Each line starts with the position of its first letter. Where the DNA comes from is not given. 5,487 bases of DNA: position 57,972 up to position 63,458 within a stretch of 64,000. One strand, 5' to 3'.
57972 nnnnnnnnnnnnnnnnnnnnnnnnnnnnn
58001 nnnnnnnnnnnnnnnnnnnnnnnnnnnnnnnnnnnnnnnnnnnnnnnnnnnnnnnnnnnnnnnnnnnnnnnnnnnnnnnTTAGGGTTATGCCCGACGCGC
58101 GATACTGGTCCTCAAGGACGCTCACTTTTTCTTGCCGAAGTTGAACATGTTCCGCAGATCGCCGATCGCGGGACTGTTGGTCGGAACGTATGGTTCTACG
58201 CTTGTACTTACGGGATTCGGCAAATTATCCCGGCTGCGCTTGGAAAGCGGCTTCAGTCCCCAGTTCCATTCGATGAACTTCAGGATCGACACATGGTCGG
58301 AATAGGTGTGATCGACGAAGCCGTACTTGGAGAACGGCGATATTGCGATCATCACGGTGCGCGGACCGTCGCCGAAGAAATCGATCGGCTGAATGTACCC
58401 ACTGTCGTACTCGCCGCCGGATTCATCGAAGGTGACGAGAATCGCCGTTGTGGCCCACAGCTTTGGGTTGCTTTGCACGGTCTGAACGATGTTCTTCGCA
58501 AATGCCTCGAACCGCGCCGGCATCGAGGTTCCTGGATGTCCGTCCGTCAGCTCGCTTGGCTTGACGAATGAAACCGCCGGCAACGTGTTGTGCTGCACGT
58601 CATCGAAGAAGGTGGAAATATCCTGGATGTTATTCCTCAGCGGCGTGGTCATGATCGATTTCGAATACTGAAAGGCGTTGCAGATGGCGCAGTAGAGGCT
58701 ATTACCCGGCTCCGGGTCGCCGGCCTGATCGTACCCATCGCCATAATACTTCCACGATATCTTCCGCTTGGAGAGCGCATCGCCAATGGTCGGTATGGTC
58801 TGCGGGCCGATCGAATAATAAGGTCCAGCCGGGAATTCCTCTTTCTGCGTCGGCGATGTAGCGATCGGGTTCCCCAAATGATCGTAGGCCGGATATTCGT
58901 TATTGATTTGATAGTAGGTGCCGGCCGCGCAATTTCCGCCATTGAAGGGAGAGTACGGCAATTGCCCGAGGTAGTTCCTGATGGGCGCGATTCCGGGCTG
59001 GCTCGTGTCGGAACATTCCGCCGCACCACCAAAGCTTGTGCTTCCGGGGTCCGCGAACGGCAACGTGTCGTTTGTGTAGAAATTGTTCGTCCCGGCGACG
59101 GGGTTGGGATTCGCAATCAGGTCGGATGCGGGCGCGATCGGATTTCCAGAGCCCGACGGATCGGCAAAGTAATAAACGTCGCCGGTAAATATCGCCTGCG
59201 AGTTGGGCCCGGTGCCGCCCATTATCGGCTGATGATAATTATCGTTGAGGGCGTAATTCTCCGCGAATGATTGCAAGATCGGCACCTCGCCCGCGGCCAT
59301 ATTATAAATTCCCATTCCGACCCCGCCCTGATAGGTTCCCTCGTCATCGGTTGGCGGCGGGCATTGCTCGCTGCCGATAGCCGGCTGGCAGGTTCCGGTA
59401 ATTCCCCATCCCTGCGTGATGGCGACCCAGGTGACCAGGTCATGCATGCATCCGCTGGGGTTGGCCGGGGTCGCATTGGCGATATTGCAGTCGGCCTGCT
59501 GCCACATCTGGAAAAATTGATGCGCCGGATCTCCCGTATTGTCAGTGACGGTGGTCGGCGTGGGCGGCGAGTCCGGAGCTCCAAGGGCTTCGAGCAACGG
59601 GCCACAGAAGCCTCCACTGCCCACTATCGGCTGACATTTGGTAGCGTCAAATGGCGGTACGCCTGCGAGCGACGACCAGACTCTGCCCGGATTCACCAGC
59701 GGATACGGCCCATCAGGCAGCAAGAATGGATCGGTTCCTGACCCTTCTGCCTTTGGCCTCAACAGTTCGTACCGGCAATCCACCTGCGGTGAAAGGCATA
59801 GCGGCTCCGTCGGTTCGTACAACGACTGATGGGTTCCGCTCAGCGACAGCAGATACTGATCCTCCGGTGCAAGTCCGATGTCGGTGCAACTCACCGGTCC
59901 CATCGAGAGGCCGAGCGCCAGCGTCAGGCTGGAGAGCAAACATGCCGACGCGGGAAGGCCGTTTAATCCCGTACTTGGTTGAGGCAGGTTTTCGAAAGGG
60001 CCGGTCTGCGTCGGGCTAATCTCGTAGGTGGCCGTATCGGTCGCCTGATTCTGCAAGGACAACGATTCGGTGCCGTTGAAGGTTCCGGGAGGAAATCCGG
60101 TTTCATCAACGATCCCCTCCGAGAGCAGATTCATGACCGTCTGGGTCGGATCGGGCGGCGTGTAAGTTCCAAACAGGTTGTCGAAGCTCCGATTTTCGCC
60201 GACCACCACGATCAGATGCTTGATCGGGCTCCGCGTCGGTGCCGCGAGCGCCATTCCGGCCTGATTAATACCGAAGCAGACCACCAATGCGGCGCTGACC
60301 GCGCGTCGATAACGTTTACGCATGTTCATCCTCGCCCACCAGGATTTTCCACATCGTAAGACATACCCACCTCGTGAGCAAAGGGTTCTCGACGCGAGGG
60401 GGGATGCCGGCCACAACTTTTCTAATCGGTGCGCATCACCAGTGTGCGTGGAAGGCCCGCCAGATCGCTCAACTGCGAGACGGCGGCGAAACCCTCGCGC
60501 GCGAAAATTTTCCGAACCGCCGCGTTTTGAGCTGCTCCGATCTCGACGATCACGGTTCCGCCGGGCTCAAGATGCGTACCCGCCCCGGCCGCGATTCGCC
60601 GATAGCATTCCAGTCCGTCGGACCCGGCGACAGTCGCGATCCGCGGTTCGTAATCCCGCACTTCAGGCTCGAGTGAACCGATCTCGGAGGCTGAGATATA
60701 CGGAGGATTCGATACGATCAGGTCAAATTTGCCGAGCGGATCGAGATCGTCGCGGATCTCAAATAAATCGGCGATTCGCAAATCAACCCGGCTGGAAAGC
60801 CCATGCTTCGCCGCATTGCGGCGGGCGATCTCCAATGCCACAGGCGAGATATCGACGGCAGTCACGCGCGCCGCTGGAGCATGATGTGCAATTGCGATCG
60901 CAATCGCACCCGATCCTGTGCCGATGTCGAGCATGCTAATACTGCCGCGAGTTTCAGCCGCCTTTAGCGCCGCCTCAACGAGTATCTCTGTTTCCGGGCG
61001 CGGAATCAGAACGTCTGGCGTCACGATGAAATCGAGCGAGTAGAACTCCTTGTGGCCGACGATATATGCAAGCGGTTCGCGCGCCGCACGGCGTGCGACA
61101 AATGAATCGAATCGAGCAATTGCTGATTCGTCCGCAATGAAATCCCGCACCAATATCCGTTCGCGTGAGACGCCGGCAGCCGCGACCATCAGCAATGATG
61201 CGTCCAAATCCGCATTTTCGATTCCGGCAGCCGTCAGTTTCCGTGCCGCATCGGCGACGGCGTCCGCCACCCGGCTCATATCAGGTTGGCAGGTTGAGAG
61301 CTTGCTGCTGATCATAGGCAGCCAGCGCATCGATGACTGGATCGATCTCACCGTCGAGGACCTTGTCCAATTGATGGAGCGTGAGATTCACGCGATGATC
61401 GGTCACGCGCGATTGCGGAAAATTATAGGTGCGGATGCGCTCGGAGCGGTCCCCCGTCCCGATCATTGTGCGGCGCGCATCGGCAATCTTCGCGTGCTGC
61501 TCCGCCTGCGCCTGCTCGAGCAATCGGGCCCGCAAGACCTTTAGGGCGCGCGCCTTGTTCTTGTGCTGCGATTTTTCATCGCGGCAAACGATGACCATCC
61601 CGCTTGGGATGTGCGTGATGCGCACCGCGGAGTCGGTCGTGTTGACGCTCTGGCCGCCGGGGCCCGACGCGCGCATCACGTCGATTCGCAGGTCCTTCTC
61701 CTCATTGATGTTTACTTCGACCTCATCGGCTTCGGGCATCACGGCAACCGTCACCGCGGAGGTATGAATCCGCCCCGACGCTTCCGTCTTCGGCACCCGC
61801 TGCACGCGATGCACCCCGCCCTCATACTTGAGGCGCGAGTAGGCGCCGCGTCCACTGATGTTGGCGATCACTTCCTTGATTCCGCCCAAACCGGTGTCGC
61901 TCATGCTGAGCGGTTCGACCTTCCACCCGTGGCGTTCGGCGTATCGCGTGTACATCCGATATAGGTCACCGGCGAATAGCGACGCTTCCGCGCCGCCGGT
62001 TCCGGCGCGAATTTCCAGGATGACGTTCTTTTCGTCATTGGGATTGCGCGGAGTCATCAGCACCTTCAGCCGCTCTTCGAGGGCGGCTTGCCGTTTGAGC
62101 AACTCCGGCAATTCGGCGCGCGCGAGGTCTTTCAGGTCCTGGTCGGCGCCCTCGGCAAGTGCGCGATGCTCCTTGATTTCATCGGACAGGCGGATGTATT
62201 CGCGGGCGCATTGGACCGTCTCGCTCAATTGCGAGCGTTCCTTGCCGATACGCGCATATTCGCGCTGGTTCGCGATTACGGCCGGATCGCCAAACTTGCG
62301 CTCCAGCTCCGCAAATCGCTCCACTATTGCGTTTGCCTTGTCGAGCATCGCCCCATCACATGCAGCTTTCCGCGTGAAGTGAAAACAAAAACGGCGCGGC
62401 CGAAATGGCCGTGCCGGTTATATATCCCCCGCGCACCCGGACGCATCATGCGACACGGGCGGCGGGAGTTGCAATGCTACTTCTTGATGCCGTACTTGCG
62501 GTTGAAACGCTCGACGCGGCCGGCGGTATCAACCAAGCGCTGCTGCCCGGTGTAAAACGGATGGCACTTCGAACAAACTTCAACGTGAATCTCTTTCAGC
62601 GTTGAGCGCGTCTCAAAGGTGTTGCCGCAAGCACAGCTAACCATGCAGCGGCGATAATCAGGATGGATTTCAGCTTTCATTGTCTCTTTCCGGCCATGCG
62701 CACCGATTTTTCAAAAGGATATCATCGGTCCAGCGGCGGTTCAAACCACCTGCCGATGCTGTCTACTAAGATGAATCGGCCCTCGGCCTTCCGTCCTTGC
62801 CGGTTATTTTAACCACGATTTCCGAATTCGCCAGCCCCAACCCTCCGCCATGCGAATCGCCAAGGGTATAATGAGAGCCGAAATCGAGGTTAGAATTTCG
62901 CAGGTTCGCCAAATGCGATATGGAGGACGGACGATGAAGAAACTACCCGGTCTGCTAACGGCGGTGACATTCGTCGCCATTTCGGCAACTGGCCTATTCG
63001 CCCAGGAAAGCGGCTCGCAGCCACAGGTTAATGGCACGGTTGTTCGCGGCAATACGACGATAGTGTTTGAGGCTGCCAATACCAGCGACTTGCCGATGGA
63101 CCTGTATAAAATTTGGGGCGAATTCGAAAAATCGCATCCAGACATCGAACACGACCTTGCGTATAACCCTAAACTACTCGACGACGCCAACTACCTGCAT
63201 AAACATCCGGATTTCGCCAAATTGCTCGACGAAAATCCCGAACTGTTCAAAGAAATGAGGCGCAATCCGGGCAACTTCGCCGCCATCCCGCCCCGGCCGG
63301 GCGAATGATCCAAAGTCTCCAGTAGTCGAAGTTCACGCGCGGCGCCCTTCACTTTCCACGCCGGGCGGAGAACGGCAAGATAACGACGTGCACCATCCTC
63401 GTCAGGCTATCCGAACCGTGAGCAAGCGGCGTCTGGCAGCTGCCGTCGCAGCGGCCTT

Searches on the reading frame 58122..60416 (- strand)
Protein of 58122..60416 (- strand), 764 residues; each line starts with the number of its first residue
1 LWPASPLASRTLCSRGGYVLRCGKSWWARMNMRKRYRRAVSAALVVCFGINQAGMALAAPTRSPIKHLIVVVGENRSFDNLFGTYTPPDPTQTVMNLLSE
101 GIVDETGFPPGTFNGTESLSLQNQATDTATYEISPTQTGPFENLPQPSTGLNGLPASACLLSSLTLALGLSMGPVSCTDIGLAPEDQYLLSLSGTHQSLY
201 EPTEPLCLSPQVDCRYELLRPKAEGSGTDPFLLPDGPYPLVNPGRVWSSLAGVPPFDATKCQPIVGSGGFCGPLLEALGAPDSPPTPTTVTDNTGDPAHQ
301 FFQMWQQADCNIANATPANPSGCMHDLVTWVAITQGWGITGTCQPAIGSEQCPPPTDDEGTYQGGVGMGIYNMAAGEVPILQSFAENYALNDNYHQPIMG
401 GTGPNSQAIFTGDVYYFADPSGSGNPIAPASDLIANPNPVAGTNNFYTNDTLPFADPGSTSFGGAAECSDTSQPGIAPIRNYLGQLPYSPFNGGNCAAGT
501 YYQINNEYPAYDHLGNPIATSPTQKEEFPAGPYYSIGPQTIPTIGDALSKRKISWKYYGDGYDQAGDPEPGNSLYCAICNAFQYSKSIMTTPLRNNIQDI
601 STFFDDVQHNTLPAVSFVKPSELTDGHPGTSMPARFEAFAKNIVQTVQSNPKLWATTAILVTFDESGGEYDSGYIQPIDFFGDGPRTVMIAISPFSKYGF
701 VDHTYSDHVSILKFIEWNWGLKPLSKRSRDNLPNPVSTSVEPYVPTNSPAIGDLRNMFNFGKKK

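Call 69: search_protein_families(library=pfam, proteins=[window:58122-60416:-], max_evalue=0.00001)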
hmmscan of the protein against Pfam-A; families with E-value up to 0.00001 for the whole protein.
window:58122-60416:- (764 aa): 1 family
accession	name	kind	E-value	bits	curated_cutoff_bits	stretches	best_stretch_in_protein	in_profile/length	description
PF04185.19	Phosphoesterase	-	2.4e-53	182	23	1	366-722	97-356/356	Phosphoesterase family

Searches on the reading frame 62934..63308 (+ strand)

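Call 4: search_protein_families(library=pfam, proteins=[window:62934-63308:+], max_evalue=1)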
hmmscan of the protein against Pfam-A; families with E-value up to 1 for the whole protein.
window:62934-63308:+ (124 aa): 0 families

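Call 5: search_protein_families(library=ncbifam, proteins=[window:62934-63308:+], max_evalue=1)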
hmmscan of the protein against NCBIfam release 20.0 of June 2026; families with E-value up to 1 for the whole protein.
window:62934-63308:+ (124 aa): 2 families
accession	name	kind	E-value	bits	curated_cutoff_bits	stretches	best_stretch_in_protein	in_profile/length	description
NF040942.2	hypo_ExtJ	equivalog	0.061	13.7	52.5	1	1-38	1-34/77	selenite/tellurite reduction operon protein ExtJ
NF038029.1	LP_plasma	domain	0.19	12.3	24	1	1-19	1-19/24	lipoprotein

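Call 90: search_protein_families(library=phrogs, proteins=[window:62934-63308:+], max_evalue=0.01)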
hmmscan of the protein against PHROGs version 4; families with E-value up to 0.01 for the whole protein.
window:62934-63308:+ (124 aa): 0 families
